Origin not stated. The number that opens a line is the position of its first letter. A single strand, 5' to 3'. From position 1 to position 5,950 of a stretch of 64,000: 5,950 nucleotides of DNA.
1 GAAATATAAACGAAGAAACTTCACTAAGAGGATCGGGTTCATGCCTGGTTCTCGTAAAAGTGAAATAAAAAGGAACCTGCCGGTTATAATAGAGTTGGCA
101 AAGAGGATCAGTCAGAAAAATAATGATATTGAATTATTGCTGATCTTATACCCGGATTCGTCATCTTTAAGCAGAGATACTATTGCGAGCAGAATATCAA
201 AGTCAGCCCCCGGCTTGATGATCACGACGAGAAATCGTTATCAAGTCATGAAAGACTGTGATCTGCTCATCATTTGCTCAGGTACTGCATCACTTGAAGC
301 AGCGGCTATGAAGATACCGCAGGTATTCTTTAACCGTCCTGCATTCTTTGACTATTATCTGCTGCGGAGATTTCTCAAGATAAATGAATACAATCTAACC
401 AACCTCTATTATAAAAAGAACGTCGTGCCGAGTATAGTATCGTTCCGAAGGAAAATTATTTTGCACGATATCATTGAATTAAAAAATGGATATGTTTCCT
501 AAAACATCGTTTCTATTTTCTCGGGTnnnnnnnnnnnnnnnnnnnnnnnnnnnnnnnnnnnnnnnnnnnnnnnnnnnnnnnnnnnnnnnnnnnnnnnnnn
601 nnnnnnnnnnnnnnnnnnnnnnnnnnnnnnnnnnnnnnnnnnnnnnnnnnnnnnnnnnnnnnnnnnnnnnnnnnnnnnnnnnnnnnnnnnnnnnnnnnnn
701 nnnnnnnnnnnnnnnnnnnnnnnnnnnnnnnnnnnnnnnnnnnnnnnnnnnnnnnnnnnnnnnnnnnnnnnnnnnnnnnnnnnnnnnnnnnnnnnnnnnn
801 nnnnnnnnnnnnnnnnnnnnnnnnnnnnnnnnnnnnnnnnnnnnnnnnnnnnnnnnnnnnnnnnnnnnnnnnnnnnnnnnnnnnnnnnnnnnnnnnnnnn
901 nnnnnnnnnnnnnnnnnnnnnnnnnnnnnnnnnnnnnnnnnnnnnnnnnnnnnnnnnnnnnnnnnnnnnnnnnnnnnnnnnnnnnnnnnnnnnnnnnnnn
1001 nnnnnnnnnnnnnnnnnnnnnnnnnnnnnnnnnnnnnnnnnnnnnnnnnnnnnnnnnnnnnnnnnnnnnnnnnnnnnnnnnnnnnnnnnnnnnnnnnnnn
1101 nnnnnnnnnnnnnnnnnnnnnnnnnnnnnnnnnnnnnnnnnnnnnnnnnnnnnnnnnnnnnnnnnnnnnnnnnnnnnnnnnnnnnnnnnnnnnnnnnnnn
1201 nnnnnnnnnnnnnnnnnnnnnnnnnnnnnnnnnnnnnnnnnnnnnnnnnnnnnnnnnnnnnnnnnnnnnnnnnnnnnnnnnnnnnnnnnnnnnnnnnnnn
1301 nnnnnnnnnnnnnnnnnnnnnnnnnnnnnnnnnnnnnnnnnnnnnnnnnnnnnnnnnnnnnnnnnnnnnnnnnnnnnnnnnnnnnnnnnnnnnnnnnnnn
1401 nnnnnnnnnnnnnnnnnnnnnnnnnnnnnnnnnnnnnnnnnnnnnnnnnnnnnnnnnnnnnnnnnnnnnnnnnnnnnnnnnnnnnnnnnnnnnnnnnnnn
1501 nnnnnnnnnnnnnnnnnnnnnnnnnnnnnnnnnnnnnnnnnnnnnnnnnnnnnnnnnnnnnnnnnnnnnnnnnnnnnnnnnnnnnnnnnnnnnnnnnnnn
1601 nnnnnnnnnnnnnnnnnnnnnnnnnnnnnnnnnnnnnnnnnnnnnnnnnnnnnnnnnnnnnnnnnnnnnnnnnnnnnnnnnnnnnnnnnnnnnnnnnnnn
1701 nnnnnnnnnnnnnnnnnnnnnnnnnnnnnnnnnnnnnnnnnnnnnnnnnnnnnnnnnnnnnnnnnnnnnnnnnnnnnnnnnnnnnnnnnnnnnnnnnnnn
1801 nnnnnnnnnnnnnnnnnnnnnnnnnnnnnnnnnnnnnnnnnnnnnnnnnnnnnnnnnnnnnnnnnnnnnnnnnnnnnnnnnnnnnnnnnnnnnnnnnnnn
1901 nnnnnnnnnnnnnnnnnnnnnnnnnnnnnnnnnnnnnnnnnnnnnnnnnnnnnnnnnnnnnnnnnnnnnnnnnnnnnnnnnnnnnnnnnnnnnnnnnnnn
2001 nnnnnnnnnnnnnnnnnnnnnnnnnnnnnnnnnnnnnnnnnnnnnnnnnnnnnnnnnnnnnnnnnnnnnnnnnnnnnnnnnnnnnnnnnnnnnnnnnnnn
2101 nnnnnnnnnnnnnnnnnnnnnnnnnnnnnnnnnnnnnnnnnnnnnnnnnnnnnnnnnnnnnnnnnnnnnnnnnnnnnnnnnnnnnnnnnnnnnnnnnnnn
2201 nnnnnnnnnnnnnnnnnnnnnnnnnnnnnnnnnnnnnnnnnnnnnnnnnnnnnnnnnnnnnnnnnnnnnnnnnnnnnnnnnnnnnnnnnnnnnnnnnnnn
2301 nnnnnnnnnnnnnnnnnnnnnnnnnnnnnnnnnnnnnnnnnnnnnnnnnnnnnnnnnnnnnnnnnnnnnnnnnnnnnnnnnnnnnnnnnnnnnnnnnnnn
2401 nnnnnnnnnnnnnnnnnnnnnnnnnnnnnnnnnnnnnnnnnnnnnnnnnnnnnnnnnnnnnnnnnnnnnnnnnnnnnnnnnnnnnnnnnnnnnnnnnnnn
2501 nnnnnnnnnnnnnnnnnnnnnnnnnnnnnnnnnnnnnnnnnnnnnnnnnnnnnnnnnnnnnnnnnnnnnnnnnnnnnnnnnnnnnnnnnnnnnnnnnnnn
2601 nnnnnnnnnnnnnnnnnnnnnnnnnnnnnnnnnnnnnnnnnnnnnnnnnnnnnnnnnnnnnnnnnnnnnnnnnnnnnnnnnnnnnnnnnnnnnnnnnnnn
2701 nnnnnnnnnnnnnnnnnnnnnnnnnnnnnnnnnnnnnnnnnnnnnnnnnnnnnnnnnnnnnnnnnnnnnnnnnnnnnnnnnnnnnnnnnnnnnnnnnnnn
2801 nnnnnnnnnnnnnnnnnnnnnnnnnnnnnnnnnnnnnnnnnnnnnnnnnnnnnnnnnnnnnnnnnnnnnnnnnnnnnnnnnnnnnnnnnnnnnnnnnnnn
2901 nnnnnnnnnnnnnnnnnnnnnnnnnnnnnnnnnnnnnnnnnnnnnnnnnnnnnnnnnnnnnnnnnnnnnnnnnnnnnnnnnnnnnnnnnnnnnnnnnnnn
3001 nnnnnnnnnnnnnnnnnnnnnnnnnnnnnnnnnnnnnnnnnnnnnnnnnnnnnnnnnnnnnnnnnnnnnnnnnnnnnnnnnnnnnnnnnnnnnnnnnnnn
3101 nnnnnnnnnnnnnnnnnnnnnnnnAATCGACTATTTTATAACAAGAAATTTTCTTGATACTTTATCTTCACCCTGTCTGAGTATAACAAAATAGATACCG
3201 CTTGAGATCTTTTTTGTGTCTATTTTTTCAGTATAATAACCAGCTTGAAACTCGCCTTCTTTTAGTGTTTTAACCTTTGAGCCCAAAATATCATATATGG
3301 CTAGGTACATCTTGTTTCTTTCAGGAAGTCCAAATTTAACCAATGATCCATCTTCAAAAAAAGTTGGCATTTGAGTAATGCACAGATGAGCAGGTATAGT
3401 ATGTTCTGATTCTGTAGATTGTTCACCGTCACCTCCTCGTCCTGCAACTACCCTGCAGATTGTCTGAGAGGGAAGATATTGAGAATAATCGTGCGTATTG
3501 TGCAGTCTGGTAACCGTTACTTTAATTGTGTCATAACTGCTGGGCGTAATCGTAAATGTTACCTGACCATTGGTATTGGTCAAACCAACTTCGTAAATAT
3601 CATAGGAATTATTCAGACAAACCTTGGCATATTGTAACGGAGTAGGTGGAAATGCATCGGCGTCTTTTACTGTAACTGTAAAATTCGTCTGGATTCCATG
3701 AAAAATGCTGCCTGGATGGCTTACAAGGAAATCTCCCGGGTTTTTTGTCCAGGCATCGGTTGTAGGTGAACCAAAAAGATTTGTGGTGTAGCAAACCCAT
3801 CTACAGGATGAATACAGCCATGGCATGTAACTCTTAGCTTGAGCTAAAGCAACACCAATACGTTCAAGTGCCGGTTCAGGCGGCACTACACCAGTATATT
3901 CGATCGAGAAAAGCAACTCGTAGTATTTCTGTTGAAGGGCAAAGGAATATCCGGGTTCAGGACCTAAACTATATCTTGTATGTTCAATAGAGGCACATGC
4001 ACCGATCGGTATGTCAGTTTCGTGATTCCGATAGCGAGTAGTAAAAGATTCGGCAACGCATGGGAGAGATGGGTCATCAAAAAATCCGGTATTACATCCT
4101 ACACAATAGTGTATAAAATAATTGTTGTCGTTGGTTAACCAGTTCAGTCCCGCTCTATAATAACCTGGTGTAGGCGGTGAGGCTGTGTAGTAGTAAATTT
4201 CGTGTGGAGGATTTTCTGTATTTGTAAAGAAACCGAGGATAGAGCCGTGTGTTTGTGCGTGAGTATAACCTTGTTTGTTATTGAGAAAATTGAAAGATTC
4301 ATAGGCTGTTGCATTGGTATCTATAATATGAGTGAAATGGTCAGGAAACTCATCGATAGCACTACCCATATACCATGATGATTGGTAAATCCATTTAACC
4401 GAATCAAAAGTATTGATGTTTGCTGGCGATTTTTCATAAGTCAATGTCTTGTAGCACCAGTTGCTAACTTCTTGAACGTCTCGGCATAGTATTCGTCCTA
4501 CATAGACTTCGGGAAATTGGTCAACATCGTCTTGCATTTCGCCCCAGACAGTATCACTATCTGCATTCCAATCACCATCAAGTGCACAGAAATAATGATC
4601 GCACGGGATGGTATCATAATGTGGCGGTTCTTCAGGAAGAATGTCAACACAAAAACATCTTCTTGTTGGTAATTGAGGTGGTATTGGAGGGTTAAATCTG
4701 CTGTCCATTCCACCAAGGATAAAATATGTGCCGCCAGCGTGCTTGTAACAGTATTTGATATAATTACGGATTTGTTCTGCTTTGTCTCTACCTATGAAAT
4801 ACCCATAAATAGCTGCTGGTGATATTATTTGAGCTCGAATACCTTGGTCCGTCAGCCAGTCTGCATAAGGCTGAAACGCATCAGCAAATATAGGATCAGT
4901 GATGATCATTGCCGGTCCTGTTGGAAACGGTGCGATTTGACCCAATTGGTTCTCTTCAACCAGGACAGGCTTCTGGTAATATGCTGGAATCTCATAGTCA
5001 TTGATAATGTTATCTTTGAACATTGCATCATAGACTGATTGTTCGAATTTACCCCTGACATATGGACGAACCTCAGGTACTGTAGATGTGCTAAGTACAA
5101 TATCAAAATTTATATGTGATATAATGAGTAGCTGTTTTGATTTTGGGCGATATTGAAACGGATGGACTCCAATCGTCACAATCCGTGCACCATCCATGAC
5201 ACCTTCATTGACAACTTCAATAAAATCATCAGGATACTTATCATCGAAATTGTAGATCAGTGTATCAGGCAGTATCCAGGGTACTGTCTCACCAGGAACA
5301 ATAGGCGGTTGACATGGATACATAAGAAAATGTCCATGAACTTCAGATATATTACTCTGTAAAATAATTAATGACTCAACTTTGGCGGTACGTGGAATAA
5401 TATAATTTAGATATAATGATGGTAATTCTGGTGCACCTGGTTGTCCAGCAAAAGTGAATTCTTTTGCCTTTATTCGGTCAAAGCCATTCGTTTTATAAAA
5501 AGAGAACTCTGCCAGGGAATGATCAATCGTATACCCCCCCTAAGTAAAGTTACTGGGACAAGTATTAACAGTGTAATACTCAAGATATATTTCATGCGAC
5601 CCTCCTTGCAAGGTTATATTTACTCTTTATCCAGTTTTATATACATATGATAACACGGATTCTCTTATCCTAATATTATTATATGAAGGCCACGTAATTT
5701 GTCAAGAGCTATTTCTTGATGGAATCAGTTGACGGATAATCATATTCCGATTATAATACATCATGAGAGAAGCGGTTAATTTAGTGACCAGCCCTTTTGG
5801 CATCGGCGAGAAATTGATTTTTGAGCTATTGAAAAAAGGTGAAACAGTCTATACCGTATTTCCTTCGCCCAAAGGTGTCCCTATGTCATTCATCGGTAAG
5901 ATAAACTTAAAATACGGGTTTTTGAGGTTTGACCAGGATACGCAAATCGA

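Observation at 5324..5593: Poly-C(7) frameshift separates the signal peptide and propeptide from the C25 (gingipain-like) T9SS peptidase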

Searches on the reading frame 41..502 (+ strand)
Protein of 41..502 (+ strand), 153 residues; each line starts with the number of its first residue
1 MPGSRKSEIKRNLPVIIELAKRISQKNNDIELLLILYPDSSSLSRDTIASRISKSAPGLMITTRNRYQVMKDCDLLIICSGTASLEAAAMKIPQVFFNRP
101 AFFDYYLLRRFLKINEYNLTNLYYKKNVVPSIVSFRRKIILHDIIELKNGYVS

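Call 9: search_protein_families(library=pfam, proteins=[window:41-502:+], max_evalue=0.01)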
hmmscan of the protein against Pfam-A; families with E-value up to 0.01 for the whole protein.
window:41-502:+ (153 aa): 1 family
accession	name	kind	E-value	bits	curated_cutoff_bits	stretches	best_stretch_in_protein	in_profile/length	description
PF02684.21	LpxB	-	6.8e-24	84.9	22.6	1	1-142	191-331/374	Lipid-A-disaccharide synthetase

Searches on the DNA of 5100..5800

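Call 68: search_rna_families(source=window, start=5100, end=5800, threshold=evalue, max_evalue=1)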
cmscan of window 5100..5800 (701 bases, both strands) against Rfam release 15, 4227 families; matches with E-value up to 1: 0.
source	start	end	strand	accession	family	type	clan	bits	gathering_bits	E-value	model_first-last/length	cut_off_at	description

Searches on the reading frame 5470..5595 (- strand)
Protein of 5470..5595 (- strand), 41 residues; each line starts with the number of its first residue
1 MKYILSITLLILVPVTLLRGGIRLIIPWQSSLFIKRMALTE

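Call 35: list_cluster_members(proteins=[P0001, window:5470-5595:-])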
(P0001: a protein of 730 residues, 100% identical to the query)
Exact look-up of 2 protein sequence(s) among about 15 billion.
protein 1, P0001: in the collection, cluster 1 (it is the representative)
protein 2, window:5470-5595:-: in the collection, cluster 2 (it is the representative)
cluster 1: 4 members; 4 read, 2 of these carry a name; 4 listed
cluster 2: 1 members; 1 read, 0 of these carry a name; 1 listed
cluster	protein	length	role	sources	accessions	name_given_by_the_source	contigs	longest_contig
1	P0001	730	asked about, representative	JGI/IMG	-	hypothetical protein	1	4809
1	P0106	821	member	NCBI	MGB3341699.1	MAG: C25 family cysteine peptidase [bacterium]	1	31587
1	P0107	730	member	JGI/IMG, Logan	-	-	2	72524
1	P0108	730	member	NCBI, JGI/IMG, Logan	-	-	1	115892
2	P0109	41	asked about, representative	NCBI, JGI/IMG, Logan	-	-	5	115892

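Call 36: find_encoding_contigs(protein=P0107, flank=1500, max_places=6)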
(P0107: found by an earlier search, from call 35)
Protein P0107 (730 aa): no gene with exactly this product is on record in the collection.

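Call 37: find_encoding_contigs(protein=P0108, flank=1500, max_places=6)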
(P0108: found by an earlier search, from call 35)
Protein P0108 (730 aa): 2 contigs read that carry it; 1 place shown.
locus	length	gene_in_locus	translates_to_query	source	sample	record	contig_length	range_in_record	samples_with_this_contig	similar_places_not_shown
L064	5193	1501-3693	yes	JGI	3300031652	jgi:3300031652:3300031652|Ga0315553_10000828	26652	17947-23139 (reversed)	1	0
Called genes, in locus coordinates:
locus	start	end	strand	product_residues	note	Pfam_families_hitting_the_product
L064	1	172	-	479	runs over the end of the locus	PF02310:B12-binding, PF04055:Radical_SAM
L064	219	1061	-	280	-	PF01370:Epimerase, PF16363:GDP_Man_Dehyd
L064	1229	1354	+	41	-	-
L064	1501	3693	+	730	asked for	PF01364:Peptidase_C25, PF18962:Por_Secre_tail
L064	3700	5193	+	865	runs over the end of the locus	PF13860:FlgD_ig (weak), PF18962:Por_Secre_tail (weak)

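Call 38: find_encoding_contigs(protein=P0109, flank=1500, max_places=10)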
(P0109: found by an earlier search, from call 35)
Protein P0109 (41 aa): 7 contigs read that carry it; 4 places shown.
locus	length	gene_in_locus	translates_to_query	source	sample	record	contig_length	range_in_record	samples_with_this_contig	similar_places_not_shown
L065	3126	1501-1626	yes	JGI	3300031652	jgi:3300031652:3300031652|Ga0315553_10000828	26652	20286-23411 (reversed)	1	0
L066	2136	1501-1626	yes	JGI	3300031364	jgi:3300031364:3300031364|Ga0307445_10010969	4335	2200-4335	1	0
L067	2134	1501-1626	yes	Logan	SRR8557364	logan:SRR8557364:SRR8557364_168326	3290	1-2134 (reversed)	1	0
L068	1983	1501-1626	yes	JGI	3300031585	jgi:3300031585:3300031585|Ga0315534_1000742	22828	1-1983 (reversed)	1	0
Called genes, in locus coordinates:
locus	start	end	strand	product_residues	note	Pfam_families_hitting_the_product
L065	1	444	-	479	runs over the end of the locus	PF02310:B12-binding, PF04055:Radical_SAM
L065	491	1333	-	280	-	PF01370:Epimerase, PF16363:GDP_Man_Dehyd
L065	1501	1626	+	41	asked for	-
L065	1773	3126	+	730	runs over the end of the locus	PF01364:Peptidase_C25, PF18962:Por_Secre_tail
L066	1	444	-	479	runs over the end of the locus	PF02310:B12-binding, PF04055:Radical_SAM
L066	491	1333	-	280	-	PF01370:Epimerase, PF16363:GDP_Man_Dehyd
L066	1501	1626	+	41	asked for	-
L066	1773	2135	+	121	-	?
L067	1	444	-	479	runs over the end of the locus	PF02310:B12-binding, PF04055:Radical_SAM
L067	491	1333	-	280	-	PF01370:Epimerase, PF16363:GDP_Man_Dehyd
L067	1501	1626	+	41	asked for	-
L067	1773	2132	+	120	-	?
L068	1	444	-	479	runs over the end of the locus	PF02310:B12-binding, PF04055:Radical_SAM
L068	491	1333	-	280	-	PF01370:Epimerase, PF16363:GDP_Man_Dehyd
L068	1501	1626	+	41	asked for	-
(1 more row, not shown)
